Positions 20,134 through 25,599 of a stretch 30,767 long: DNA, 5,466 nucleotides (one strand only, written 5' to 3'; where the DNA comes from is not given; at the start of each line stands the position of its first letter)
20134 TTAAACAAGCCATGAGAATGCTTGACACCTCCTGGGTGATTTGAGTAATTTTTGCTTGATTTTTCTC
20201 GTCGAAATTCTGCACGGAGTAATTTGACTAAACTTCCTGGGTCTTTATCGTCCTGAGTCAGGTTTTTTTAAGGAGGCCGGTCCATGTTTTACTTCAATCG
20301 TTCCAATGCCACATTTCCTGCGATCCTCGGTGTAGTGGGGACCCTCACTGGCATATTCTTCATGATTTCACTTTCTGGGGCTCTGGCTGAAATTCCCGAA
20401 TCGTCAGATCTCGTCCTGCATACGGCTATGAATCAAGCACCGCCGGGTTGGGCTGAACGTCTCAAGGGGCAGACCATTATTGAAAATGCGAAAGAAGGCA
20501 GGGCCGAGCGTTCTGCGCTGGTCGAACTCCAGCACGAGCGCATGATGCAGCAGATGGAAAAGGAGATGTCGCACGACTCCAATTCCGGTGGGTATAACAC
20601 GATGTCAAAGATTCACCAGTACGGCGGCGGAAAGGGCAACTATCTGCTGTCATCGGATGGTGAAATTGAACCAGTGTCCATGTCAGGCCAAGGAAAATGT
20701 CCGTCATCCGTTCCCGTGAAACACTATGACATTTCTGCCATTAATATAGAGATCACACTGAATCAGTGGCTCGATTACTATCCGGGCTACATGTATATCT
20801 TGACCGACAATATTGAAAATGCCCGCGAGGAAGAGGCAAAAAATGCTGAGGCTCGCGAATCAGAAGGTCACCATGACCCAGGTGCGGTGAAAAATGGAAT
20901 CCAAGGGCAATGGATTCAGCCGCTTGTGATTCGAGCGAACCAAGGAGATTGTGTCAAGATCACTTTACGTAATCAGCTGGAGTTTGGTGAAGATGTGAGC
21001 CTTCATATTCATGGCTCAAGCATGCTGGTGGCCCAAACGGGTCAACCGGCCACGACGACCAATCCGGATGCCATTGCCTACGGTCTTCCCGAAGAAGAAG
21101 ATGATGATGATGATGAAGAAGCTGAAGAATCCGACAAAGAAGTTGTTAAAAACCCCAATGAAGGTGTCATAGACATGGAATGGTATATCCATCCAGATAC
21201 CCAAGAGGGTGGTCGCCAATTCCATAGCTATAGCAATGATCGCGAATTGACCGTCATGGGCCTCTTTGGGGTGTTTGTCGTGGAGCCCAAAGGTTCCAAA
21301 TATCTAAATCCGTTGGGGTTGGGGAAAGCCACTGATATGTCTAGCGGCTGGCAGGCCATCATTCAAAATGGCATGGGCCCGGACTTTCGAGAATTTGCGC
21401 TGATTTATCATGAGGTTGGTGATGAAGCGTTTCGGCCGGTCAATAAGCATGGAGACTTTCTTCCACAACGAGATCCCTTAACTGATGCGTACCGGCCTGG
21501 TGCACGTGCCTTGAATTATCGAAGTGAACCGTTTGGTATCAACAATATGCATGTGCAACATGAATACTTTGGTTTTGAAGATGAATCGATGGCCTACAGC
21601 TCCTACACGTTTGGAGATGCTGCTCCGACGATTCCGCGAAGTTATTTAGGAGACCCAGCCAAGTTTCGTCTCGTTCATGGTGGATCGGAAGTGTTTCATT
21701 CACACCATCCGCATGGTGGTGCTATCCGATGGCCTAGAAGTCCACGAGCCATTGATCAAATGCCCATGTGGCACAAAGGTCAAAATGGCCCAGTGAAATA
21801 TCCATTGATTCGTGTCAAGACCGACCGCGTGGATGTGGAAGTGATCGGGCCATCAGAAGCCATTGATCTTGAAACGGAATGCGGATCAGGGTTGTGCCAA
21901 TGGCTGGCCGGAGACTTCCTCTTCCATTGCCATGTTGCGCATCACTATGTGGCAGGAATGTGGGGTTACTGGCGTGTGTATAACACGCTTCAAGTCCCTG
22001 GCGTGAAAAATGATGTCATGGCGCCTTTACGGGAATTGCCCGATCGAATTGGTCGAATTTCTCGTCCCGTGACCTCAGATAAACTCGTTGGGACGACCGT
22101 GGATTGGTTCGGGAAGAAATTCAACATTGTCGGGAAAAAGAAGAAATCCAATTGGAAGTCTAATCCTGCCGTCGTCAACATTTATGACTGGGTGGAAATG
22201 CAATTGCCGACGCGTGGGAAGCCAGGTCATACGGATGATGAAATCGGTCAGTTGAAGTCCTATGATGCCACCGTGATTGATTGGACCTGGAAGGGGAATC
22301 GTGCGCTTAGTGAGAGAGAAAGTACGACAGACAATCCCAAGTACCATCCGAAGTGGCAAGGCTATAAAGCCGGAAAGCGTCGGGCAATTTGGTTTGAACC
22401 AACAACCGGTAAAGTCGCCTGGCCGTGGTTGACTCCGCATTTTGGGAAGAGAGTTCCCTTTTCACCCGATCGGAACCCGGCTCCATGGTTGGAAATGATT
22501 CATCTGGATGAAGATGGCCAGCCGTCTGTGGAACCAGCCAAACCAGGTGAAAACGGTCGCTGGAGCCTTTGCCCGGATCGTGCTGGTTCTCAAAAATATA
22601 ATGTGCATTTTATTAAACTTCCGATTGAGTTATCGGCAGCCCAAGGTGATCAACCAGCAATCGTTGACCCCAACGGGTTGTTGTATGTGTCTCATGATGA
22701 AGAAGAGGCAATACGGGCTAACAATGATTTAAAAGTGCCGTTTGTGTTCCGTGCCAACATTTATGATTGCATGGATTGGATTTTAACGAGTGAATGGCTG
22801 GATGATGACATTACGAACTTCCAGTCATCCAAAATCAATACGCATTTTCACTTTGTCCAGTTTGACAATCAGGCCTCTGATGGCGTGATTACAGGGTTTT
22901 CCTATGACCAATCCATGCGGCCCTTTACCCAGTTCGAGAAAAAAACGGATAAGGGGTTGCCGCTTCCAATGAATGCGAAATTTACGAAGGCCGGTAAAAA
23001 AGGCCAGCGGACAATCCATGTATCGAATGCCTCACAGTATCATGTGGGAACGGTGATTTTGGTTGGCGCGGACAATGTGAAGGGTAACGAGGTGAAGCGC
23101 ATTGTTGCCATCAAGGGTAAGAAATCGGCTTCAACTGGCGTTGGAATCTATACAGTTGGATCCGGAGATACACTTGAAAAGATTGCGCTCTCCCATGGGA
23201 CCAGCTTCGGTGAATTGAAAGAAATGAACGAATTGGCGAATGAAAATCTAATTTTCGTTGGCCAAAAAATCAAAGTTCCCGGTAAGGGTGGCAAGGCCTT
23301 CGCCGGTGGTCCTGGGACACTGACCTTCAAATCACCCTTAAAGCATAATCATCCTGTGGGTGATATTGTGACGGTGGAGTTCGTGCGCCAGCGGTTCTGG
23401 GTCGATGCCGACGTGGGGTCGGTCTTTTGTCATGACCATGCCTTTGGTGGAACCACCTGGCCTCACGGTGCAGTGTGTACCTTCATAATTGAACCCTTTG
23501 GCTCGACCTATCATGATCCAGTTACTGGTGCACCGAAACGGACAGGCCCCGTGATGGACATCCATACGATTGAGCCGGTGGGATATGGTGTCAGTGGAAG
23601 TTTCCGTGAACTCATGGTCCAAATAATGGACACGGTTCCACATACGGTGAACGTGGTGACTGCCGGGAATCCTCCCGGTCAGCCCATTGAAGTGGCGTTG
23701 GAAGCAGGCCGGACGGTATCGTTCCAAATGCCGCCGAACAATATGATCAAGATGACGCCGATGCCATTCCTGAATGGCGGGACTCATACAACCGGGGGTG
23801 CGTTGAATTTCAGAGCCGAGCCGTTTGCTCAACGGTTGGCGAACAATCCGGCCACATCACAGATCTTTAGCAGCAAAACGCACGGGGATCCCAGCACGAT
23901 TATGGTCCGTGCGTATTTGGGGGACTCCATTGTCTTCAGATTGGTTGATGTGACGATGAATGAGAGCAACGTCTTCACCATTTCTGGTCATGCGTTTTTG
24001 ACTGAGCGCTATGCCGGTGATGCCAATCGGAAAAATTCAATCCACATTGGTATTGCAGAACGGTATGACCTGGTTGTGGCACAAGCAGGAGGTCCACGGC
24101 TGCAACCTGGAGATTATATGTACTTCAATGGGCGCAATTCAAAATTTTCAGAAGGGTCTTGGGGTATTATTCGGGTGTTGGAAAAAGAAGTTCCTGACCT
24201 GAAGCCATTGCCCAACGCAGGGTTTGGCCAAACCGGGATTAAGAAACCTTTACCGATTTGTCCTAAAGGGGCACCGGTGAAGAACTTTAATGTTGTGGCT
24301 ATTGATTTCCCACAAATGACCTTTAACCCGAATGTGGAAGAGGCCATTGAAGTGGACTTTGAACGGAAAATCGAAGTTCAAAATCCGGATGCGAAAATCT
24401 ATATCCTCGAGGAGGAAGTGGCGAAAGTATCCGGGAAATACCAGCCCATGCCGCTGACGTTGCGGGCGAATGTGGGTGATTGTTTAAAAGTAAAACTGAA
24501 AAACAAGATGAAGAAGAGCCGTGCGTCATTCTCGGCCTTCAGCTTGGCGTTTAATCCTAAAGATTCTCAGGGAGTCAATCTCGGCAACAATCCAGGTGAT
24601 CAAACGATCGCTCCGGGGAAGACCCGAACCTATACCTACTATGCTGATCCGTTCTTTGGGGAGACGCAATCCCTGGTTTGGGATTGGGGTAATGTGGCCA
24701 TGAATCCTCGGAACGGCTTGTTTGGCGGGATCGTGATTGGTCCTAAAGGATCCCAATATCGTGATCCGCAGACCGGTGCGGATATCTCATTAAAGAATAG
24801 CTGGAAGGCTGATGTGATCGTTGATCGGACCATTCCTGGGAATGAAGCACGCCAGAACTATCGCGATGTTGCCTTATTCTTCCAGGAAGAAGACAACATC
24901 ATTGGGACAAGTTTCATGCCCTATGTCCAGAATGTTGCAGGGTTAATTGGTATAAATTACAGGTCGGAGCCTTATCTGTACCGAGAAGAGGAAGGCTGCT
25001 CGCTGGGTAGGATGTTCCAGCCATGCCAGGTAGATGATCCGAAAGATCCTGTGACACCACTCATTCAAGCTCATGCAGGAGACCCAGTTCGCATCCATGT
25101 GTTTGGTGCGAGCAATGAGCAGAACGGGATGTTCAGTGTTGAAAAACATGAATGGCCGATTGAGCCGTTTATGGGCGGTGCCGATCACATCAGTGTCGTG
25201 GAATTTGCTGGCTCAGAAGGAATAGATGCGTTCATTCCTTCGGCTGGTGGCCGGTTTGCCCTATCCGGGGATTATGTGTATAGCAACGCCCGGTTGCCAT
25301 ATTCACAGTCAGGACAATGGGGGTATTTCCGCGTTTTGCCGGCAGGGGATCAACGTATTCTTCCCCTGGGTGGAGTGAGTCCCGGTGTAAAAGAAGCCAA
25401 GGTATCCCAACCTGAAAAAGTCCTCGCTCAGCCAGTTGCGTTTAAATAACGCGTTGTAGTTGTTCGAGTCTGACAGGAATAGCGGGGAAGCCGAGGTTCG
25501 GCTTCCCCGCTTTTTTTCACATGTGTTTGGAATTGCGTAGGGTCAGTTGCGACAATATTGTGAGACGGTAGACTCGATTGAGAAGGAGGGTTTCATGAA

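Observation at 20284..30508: Exported all-copper redox locus: giant MCO, three hidden type-1 copper proteins and scaffold-like accessories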

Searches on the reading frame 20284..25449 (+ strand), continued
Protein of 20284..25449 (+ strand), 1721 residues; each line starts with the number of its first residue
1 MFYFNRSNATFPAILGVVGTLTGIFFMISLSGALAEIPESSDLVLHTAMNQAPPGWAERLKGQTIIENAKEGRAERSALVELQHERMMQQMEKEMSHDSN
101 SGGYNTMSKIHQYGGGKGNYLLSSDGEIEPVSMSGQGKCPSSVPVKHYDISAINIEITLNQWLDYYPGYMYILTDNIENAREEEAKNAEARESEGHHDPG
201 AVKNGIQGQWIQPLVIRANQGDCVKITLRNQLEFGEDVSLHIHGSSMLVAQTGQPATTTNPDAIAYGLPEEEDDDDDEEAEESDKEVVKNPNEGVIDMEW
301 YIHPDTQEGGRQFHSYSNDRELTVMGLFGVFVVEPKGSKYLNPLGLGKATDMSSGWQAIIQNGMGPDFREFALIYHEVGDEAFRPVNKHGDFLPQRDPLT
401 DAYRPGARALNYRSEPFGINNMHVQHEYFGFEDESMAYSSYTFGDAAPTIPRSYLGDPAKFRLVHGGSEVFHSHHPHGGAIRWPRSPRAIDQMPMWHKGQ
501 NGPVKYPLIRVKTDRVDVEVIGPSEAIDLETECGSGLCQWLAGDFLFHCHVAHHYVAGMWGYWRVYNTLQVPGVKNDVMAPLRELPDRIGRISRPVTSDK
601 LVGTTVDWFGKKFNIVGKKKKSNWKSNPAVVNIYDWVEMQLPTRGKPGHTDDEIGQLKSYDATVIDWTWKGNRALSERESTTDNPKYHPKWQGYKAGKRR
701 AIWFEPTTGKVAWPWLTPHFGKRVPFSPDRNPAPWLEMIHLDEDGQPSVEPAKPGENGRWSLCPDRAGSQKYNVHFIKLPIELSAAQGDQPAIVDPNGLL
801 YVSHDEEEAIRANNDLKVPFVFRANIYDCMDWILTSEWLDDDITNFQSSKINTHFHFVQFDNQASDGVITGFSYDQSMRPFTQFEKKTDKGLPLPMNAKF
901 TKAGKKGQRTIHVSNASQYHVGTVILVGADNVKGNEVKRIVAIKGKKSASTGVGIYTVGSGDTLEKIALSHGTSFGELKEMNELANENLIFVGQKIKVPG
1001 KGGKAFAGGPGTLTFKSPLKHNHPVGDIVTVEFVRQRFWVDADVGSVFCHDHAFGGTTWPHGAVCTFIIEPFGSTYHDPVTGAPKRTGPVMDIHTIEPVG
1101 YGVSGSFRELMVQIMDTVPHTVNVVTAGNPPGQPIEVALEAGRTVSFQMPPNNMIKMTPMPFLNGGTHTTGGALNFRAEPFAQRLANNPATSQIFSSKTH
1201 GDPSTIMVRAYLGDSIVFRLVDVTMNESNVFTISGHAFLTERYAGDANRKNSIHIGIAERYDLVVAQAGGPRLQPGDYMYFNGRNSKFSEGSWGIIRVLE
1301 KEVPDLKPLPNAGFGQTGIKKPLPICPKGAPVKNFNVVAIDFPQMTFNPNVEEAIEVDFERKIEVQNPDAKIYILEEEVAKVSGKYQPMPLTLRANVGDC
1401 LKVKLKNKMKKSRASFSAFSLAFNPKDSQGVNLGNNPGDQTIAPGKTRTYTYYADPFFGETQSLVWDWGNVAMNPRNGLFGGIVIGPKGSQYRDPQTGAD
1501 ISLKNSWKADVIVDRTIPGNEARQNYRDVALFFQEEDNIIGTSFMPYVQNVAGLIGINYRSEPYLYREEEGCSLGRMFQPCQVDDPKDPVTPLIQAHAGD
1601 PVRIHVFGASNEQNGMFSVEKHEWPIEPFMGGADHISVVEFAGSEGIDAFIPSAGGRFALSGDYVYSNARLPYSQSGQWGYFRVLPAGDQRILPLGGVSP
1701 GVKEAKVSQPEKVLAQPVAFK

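Call 36: search_solved_structures(query=window:20284-25449:+, max_evalue=1e-20, show_alignments=1)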
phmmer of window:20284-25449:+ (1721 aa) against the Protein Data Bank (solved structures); distinct sequences matched with E-value up to 1e-20: 1.
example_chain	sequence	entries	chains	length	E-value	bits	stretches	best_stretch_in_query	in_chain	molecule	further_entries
9bxa_A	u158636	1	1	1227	1.1e-73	251.6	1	1173-1496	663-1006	MnxG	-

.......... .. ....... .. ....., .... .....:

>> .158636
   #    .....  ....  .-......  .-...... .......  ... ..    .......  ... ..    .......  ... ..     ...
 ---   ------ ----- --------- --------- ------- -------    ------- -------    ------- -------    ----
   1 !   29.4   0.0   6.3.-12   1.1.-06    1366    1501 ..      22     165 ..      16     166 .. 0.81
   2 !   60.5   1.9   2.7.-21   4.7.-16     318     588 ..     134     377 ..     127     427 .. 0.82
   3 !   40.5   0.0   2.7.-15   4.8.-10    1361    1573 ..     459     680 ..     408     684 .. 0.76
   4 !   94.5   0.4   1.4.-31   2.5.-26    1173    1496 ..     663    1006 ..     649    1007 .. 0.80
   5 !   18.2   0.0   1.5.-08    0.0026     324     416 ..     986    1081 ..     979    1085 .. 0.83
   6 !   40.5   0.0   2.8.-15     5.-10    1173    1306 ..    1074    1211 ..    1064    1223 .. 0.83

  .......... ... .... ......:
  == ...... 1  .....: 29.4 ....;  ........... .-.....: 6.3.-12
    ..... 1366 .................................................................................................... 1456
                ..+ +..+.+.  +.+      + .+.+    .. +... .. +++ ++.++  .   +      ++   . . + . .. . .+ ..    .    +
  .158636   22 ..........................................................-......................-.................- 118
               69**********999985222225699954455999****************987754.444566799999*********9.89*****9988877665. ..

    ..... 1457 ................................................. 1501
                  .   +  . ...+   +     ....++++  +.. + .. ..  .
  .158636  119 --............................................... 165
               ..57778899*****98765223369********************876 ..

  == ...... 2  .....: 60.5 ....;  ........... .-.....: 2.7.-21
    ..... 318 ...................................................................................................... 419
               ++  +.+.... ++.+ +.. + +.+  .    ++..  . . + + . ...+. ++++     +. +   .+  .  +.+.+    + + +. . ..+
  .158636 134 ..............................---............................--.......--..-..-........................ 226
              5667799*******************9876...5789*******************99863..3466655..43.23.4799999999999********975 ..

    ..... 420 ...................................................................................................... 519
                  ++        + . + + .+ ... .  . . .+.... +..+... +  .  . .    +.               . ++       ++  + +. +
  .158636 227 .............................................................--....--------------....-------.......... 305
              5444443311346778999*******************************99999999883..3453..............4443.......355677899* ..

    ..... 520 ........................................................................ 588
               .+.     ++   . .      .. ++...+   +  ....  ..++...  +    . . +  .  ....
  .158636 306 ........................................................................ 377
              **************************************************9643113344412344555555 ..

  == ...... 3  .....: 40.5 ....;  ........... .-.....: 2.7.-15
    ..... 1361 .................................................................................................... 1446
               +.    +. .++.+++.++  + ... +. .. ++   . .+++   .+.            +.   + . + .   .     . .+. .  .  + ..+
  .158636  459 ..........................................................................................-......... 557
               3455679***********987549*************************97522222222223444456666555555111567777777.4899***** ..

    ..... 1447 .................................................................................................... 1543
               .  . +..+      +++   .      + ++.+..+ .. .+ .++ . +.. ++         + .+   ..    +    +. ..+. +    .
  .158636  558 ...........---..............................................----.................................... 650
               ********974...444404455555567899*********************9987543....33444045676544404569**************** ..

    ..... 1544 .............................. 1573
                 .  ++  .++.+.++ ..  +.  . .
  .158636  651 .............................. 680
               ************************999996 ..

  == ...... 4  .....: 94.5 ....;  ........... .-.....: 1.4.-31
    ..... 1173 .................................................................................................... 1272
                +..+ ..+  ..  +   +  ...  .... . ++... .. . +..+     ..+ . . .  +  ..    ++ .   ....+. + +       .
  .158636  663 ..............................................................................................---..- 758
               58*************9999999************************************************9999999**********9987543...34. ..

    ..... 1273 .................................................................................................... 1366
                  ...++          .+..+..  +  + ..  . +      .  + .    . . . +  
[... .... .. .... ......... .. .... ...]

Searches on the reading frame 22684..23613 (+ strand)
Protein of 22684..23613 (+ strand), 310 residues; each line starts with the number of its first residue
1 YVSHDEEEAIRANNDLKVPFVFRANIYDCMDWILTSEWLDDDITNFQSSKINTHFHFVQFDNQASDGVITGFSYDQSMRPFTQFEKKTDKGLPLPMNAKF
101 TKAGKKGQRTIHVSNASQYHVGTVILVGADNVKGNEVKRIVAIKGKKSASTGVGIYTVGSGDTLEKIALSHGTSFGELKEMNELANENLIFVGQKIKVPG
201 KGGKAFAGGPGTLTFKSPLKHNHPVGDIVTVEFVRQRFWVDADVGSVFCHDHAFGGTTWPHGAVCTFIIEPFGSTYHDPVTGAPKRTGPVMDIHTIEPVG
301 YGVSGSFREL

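Call 51: search_solved_structures(query=window:22684-23613:+, max_evalue=0.001, show_alignments=1)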
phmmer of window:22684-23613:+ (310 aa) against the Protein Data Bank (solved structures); distinct sequences matched with E-value up to 0.001: 11.
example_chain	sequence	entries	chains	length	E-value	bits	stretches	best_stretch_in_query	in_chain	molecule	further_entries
8i2e_B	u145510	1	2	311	3.8e-15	59.2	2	146-203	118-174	Probable peptidoglycan endopeptidase LytE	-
4b8v_A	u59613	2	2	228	1.7e-10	43.9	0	150-199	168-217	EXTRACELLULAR PROTEIN 6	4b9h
11ci_A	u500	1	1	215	1.6e-08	37.4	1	154-199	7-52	Probable cell wall hydrolase LytN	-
9bxa_A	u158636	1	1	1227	2.3e-08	36.9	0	232-288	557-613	MnxG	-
4uz2_A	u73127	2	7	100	8.3e-07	31.8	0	153-201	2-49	CELL WALL-BINDING ENDOPEPTIDASE-RELATED PROTEIN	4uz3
2mkx_A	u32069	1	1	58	2.4e-06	30.2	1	155-199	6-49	Autolysin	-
2l9y_A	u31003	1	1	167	3e-06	30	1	151-211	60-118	CVNH-LysM lectin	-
4xcm_A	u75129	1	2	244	1.4e-05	27.7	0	155-201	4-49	Cell wall-binding endopeptidase-related protein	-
9hvw_D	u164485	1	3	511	0.00032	23.3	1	146-218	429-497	Fusion glycoprotein F1,Probable N-acetylmuramidase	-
7r1l_A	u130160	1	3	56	0.00034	23.2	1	155-200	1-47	Spore coat assembly protein SafA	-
4s3k_A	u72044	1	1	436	0.00079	22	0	154-202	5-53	Spore germination protein YaaH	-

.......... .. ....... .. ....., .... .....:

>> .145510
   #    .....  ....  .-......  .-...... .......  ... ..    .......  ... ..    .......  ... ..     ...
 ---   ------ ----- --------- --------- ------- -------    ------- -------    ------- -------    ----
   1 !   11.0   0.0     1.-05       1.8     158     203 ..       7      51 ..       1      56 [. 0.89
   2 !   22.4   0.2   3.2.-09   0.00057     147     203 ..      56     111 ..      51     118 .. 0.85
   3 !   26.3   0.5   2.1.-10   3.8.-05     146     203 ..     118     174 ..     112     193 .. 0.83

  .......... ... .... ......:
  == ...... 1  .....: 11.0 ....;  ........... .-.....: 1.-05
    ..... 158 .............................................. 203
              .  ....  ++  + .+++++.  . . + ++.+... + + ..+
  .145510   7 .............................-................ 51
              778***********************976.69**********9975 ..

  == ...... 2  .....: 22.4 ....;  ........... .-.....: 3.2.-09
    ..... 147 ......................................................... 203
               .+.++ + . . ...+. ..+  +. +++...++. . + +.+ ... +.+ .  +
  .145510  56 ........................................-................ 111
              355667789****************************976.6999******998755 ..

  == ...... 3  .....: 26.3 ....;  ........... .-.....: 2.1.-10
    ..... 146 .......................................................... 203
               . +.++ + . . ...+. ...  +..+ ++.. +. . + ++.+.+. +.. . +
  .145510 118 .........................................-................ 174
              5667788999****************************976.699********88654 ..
